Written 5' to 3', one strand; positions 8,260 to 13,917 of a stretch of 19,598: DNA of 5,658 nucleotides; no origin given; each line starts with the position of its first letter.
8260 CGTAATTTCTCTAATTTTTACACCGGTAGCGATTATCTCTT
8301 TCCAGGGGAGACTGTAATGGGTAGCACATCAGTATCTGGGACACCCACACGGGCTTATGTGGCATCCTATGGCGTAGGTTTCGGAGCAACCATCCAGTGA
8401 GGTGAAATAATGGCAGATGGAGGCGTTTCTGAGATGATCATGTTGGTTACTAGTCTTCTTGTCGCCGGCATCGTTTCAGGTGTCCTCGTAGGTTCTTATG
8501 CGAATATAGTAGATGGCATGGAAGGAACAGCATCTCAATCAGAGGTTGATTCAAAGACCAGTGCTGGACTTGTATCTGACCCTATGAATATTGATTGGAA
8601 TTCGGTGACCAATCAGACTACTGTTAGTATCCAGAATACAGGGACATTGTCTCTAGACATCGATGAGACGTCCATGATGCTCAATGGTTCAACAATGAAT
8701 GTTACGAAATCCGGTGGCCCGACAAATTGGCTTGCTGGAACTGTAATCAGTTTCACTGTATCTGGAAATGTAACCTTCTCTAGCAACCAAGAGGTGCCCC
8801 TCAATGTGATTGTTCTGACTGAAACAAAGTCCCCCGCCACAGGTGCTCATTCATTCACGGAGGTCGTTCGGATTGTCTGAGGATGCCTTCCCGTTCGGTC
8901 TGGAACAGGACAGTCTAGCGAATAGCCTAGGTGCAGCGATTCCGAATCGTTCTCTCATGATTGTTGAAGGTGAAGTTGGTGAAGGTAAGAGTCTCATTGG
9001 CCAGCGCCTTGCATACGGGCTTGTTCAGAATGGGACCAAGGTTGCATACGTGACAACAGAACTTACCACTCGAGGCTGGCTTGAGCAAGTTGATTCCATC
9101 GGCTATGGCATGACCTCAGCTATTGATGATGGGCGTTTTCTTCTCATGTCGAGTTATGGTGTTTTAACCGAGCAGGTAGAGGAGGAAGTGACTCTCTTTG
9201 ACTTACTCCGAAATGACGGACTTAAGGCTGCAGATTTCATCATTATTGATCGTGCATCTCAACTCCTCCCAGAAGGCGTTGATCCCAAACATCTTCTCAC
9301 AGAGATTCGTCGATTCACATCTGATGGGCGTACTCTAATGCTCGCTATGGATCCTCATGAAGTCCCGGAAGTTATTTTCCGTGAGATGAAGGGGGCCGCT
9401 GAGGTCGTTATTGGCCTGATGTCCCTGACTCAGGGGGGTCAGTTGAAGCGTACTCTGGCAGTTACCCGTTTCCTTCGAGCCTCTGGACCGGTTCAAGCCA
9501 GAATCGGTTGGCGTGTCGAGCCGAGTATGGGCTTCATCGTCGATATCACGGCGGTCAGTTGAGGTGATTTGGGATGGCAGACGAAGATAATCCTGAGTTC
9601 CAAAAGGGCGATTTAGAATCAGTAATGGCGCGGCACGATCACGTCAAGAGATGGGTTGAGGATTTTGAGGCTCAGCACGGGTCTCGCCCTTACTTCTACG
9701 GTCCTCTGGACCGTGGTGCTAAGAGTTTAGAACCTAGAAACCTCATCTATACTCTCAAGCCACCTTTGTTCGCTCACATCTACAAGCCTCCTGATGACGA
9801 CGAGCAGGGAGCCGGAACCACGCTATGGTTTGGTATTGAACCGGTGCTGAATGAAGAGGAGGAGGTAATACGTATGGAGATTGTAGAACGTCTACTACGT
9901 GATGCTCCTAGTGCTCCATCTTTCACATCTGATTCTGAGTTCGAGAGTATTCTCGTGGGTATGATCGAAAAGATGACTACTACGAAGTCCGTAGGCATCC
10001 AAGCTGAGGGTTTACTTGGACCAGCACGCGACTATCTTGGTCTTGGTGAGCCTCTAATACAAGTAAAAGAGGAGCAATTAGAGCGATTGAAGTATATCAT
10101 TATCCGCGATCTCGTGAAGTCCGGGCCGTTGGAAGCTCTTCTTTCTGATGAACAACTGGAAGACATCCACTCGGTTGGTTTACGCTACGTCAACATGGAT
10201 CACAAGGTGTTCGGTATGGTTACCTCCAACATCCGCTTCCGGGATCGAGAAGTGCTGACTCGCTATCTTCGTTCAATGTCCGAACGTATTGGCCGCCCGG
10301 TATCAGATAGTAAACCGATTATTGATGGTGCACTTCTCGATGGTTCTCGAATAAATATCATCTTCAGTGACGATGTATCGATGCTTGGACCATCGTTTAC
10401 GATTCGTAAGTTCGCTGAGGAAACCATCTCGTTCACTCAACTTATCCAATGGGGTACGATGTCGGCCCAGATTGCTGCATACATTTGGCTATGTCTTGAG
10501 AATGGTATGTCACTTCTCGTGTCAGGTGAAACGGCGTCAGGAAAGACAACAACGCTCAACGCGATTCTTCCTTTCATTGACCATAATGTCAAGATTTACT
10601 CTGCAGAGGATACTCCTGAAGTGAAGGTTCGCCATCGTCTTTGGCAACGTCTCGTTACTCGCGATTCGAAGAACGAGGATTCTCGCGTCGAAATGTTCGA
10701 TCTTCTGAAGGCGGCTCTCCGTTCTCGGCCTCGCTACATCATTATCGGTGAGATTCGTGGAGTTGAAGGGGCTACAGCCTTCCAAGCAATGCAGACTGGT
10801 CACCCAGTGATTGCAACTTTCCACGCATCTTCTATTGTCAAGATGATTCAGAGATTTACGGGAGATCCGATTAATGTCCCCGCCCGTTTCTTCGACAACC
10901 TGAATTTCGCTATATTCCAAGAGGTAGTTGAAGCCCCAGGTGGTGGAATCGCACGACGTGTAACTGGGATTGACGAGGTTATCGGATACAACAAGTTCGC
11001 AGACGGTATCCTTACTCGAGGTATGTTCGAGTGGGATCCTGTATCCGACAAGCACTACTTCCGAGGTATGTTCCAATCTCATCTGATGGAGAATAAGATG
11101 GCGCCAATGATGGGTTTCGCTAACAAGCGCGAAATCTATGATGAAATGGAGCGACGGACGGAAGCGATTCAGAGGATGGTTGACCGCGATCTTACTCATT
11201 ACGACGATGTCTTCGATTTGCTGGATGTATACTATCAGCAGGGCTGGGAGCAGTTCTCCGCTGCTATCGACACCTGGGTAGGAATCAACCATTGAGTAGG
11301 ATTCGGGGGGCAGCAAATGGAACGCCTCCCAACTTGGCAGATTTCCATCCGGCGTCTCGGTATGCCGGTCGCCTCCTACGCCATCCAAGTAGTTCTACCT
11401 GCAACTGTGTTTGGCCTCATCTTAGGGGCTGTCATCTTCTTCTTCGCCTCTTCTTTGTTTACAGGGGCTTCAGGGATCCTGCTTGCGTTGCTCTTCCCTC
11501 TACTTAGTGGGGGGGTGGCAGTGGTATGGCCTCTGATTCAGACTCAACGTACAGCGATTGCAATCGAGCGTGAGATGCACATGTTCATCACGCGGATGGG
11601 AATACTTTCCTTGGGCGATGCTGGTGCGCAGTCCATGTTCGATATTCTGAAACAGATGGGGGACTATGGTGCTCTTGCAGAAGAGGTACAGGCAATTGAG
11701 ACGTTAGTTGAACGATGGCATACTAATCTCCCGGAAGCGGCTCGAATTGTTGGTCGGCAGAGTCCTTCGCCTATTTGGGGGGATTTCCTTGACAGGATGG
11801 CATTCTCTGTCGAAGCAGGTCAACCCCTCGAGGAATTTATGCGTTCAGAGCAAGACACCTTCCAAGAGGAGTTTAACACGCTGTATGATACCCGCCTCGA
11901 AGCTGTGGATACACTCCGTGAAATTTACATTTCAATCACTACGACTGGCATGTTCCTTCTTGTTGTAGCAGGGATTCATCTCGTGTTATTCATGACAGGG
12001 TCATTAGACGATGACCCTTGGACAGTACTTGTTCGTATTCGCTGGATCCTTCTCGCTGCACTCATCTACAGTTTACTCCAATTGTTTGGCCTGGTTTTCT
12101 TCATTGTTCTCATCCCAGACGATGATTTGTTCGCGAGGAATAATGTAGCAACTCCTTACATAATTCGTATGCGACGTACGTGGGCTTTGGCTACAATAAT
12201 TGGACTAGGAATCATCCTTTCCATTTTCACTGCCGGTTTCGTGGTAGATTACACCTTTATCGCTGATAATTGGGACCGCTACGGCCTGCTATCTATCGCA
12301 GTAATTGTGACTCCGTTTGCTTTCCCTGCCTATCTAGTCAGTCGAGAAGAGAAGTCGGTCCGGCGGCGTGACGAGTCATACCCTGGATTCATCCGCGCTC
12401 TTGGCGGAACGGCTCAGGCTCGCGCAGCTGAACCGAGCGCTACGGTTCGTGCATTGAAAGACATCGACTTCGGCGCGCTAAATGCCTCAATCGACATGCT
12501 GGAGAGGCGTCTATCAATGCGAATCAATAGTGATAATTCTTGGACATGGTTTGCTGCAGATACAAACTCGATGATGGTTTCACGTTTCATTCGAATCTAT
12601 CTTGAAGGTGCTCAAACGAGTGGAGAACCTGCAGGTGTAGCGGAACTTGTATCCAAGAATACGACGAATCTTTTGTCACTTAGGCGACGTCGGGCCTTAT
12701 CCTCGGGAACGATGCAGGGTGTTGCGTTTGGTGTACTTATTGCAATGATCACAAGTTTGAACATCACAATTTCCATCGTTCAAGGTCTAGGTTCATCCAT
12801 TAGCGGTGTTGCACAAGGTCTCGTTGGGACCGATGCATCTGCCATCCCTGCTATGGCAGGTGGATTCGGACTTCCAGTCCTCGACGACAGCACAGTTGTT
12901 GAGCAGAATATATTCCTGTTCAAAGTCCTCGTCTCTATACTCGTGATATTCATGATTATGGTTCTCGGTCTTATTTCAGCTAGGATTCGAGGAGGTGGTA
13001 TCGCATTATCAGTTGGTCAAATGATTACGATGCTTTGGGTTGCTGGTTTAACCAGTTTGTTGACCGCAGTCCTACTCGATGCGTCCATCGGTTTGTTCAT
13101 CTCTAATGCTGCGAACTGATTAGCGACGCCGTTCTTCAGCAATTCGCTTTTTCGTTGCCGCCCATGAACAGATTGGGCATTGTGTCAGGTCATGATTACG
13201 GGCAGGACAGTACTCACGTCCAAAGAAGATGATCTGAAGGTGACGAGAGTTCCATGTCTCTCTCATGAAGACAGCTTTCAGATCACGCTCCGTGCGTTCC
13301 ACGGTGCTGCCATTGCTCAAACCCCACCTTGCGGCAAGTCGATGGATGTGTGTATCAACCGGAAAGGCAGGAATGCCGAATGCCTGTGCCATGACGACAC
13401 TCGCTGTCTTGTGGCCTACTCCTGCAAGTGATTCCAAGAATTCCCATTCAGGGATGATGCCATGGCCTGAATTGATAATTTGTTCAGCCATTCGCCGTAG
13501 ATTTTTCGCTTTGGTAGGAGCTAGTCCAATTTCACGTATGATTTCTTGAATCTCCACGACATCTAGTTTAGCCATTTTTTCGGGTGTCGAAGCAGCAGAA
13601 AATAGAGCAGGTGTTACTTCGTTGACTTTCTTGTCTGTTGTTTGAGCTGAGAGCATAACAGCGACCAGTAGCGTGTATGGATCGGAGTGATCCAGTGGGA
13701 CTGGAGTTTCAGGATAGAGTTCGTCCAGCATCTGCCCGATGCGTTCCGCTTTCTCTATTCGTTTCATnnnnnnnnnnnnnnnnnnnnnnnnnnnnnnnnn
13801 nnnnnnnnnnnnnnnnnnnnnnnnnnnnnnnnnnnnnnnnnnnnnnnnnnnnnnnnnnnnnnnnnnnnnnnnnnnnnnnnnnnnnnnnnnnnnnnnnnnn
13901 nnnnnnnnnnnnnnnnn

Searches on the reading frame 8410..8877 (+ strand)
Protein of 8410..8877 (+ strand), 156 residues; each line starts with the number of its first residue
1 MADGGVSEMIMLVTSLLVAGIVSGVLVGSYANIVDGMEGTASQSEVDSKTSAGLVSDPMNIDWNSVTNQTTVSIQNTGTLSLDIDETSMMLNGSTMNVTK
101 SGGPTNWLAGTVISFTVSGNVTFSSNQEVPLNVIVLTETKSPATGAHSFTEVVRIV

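Call 5: search_protein_families(library=pfam, proteins=[window:8410-8877:+], max_evalue=1)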
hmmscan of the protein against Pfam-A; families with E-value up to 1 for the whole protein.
window:8410-8877:+ (156 aa): 4 families
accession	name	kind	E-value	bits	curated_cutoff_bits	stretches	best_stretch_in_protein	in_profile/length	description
PF01917.21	Arch_flagellin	-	8.6e-10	39.6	29.5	1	4-133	3-134/162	Archaebacterial flagellin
PF07833.16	Cu_amine_oxidN1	-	0.039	14.3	24.2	1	59-98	33-71/108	Copper amine oxidase N-terminal domain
PF21601.3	GldM_2nd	-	0.077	13.9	24.4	1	86-126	41-81/98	GldM second domain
PF09610.15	Myco_arth_vir_N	-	0.66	10.7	22.4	0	10-26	14-30/32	Mycoplasma virulence signal region (Myco_arth_vir_N)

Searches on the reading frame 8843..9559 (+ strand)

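Call 5: search_protein_families(library=pfam, proteins=[window:8843-9559:+], max_evalue=1)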
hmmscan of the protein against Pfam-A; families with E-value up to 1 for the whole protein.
window:8843-9559:+ (239 aa): 9 families
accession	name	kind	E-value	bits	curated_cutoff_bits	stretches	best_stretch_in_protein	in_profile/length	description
PF06745.19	ATPase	-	1.3e-08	34.9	26.6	1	31-113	14-97/231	KaiC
PF25199.1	nSTAND_NTPase5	-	6.7e-05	23.2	34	1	30-85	35-92/145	Novel STAND NTPase 5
PF13401.12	AAA_22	-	0.00038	21.2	27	1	36-160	5-109/130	AAA domain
PF20720.3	nSTAND3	-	0.015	15.5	27.2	1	36-71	17-52/155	Novel STAND NTPase 3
PF05729.18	NACHT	-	0.02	15.2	26.7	0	38-64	2-28/167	NACHT domain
PF09848.15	SLFN-g3_helicase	-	0.045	13.5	24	1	37-74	2-41/354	Schlafen group 3, DNA/RNA helicase domain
PF02367.23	TsaE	-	0.061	13.7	26.6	1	23-62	8-47/128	Threonylcarbamoyl adenosine biosynthesis protein TsaE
PF12846.13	AAA_10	-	0.26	10.7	27.5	1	37-84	22-69/362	AAA-like domain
PF03266.21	NTPase_1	-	0.28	11.5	23.9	1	40-136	3-102/168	NTPase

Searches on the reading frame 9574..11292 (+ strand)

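Call 89: search_protein_families(library=pfam, proteins=[window:9574-11292:+], max_evalue=0.001)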
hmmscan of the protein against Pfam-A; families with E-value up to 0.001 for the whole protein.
window:9574-11292:+ (573 aa): 2 families
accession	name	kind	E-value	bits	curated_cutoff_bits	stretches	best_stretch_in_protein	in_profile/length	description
PF00437.27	T2SSE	-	1e-35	123.6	24.9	1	217-428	36-255/370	Type II/IV secretion system protein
PF13401.12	AAA_22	-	6.5e-05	23.7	27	1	312-394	6-93/130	AAA domain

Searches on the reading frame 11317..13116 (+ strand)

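Call 89: search_protein_families(library=pfam, proteins=[window:11317-13116:+], max_evalue=0.001)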
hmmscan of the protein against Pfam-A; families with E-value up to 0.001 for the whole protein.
window:11317-13116:+ (600 aa): 1 family
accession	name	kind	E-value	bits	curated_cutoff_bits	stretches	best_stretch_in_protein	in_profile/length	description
PF00482.28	T2SSF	-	1.2e-11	45.1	25.2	1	90-217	1-123/125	Type II secretion system (T2SS), protein F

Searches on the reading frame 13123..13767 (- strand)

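Call 89: search_protein_families(library=pfam, proteins=[window:13123-13767:-], max_evalue=0.001)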
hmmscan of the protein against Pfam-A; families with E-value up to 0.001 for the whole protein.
window:13123-13767:- (215 aa): 1 family
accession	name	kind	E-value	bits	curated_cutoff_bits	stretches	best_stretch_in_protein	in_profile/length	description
PF00730.31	HhH-GPD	-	5.5e-25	88.2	26.2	1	35-165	1-104/108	HhH-GPD superfamily base excision DNA repair protein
